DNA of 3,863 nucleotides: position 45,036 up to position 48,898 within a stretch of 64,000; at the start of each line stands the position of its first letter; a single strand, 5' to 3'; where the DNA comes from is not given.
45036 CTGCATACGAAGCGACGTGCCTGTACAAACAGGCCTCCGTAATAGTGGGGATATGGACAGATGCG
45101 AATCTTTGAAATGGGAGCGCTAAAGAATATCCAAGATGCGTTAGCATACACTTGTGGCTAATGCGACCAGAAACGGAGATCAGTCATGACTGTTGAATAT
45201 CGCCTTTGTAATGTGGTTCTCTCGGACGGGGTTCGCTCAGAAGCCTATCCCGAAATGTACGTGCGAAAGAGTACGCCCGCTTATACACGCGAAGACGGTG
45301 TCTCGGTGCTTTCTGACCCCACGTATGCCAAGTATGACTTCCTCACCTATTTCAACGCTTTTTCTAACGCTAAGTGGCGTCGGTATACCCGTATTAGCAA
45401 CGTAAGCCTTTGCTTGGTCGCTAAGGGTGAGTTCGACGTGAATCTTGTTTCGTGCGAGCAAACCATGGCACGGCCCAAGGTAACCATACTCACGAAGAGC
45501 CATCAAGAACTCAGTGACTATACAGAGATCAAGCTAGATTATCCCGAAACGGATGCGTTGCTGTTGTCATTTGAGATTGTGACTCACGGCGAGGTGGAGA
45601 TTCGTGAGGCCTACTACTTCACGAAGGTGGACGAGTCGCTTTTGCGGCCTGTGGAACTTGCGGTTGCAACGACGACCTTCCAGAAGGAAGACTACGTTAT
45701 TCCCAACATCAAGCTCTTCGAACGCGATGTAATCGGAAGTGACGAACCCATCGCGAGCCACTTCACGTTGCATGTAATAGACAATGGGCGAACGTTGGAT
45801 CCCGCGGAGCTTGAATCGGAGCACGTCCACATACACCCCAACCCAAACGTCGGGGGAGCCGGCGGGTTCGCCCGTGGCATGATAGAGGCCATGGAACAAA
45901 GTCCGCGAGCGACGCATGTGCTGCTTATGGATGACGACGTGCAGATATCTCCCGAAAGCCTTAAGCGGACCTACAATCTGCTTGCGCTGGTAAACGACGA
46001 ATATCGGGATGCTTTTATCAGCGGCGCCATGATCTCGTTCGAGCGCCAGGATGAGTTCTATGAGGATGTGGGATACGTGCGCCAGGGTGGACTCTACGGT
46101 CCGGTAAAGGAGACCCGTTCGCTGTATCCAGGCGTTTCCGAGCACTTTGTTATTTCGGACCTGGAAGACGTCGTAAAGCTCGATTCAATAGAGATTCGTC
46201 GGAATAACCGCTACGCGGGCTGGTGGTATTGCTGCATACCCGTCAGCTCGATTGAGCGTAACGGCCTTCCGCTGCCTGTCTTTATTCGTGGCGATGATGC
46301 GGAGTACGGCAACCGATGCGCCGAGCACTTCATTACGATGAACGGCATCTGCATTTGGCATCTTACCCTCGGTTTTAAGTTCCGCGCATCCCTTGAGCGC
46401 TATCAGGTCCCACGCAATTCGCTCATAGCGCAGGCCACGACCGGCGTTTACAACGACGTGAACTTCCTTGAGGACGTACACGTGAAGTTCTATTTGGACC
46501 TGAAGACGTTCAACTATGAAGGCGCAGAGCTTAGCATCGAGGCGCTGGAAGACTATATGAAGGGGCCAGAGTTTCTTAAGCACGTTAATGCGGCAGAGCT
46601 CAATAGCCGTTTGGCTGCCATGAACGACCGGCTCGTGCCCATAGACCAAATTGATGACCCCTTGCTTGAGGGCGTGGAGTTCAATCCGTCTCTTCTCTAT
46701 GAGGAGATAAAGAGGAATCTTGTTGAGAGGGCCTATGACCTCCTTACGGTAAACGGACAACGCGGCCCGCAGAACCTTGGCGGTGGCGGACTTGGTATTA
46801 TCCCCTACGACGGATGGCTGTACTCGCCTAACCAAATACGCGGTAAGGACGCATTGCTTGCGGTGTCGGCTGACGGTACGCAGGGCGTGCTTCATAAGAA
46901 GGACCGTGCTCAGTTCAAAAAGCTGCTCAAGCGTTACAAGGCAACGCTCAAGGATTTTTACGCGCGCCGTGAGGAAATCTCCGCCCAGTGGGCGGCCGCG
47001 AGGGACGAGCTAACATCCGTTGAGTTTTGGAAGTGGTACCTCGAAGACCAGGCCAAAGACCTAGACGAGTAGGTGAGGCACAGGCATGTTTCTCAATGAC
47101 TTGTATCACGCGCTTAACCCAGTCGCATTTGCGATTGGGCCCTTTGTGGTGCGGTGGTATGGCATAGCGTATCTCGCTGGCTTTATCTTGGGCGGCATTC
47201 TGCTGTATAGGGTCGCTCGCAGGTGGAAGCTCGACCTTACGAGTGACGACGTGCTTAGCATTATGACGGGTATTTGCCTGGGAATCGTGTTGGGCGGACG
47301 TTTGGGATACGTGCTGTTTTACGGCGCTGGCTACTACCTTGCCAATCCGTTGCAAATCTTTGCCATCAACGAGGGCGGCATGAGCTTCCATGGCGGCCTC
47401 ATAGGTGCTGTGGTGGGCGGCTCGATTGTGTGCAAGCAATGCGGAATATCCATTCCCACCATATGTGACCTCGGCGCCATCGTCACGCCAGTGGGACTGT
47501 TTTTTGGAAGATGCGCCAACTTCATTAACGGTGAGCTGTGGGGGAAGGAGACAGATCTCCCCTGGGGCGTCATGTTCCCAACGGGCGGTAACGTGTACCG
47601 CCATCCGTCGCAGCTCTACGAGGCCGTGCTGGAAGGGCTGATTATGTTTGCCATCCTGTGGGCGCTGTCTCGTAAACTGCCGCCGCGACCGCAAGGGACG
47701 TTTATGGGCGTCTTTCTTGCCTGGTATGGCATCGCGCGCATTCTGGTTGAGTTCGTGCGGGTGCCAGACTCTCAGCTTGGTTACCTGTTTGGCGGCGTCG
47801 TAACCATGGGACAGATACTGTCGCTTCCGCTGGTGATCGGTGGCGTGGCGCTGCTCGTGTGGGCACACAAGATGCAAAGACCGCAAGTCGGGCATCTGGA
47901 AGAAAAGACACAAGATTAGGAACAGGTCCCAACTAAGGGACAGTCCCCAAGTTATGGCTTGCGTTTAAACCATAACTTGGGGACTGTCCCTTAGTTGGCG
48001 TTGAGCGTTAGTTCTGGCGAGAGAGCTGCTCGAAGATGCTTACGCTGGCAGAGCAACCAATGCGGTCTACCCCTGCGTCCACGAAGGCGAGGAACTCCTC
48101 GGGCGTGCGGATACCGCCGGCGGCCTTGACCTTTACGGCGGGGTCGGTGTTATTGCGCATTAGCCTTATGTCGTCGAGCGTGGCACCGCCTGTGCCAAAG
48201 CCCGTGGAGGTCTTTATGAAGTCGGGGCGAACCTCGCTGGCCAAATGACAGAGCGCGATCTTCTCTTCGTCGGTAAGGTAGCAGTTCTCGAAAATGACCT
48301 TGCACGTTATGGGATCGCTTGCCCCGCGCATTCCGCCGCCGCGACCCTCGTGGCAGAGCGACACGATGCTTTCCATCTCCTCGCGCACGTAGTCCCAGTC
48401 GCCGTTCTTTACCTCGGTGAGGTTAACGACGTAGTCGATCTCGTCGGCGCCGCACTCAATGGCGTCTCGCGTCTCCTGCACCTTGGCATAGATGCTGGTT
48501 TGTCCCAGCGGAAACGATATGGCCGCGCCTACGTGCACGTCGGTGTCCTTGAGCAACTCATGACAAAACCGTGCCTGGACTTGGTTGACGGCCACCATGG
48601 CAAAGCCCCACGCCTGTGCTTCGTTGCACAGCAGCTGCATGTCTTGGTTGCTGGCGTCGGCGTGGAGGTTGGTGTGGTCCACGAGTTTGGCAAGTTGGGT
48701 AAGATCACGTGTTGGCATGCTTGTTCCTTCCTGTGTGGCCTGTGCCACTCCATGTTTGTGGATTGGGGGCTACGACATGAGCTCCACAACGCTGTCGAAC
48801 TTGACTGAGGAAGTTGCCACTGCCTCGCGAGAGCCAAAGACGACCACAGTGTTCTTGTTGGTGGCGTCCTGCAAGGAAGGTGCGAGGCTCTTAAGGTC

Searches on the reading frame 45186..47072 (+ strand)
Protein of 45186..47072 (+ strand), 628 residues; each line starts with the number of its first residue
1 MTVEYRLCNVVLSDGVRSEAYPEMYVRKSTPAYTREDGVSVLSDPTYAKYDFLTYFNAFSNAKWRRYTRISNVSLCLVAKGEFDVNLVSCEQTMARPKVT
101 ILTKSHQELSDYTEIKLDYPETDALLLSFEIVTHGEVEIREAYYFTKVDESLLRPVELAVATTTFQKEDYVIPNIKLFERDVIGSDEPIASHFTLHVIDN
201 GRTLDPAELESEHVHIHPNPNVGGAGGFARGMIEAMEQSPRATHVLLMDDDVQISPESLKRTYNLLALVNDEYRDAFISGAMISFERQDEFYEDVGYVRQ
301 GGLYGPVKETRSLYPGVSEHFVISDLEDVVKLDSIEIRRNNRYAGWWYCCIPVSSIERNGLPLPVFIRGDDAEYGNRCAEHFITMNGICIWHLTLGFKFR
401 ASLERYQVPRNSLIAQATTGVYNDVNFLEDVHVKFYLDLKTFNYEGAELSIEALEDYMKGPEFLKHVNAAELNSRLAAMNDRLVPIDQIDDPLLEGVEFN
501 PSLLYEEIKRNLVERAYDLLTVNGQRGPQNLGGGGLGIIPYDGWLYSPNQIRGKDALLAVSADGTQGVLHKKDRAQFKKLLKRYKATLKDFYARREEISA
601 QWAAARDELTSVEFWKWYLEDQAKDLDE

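Call 40: search_protein_families(library=pfam, proteins=[window:45186-47072:+])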
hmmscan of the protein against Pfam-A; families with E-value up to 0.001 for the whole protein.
window:45186-47072:+ (628 aa): 3 families
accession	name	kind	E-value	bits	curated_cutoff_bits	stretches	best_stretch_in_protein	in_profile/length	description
PF17994.7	Glft2_N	-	2.9e-10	40.7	26.1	1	45-146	41-139/140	Galactofuranosyltransferase 2 N-terminal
PF19320.4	GlfT2_domain3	-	1.4e-08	35.2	27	1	560-617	136-193/197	Galactofuranosyltransferase-2, domain 3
PF13641.12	Glyco_tranf_2_3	-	0.00067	20.2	27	0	207-266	53-111/230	Glycosyltransferase like family 2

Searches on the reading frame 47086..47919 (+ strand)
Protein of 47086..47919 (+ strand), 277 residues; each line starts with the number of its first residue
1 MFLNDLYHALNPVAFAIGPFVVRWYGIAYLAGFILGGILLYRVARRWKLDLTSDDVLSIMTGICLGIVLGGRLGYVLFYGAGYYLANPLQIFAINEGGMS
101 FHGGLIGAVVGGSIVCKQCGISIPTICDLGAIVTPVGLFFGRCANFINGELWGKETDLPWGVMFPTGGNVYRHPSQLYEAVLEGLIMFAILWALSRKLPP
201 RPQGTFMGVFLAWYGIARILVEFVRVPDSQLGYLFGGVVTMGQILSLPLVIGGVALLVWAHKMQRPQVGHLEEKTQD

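Call 84: search_protein_families(library=pfam, proteins=[window:47086-47919:+], max_evalue=0.00001)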
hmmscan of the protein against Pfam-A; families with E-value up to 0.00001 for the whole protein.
window:47086-47919:+ (277 aa): 1 family
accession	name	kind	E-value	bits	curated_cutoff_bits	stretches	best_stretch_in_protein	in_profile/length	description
PF01790.23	LGT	-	1.4e-76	257.5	24.9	1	12-259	1-240/240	Prolipoprotein diacylglyceryl transferase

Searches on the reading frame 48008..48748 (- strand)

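Call 84: search_protein_families(library=pfam, proteins=[window:48008-48748:-], max_evalue=0.00001)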
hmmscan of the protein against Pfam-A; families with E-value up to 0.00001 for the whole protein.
window:48008-48748:- (246 aa): 1 family
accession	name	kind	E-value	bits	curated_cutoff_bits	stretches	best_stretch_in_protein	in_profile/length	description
PF01791.15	DeoC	-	1.3e-15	58.1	23.8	1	20-227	3-212/229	DeoC/LacD family aldolase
